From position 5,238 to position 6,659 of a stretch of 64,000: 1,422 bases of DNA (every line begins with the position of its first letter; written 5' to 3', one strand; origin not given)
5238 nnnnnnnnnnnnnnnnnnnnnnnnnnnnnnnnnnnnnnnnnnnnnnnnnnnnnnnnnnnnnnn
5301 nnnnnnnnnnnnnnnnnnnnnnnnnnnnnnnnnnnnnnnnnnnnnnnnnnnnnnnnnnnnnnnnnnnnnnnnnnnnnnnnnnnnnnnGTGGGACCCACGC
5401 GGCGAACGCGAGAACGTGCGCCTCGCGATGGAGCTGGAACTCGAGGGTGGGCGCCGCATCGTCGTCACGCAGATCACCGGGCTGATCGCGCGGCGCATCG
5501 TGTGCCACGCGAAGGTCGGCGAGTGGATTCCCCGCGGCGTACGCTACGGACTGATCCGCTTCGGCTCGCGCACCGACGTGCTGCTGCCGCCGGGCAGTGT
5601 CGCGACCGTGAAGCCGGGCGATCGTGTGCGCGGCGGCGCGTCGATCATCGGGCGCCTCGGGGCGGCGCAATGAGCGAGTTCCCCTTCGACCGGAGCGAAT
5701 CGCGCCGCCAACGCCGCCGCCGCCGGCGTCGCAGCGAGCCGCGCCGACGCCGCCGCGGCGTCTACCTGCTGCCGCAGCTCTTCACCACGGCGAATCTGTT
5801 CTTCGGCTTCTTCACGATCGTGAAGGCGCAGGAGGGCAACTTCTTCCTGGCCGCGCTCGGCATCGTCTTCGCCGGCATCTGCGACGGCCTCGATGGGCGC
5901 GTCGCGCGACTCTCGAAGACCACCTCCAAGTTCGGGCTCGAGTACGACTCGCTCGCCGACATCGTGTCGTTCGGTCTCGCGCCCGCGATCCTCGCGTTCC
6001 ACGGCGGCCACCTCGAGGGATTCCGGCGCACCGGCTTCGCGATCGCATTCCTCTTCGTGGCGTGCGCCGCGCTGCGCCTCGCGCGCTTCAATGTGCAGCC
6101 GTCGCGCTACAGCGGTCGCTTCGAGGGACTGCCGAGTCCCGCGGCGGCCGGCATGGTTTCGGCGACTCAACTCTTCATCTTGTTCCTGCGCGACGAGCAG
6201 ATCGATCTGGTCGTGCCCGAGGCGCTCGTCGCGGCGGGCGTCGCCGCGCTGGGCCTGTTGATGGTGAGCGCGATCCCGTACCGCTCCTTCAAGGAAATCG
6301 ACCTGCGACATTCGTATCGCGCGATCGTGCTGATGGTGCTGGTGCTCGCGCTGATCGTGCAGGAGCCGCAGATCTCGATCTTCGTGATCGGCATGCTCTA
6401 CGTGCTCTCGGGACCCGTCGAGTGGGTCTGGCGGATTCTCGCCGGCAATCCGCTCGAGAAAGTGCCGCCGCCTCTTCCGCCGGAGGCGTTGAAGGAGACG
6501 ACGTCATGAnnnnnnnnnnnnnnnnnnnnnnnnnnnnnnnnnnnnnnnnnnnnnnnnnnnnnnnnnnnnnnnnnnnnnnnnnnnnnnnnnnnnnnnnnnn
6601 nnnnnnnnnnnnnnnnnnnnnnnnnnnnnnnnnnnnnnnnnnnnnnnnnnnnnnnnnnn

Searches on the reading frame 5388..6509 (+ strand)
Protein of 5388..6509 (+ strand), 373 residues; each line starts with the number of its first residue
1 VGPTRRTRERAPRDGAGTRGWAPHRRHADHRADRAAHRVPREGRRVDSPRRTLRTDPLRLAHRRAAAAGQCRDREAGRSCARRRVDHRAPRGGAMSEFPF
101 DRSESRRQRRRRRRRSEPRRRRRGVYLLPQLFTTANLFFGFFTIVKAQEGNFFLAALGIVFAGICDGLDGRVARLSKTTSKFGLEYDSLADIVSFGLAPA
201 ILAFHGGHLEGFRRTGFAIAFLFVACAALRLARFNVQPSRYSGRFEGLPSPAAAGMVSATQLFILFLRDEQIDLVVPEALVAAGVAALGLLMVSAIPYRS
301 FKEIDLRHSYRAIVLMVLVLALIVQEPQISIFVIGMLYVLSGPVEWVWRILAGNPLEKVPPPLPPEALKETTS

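Call 70: search_protein_families(library=pfam, proteins=[window:5388-6509:+], max_evalue=0.0001)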
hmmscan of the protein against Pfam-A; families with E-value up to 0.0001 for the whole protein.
window:5388-6509:+ (373 aa): 1 family
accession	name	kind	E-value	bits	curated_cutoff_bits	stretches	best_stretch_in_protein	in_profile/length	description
PF01066.26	CDP-OH_P_transf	-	1.7e-19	71.2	22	1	127-276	2-138/152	CDP-alcohol phosphatidyltransferase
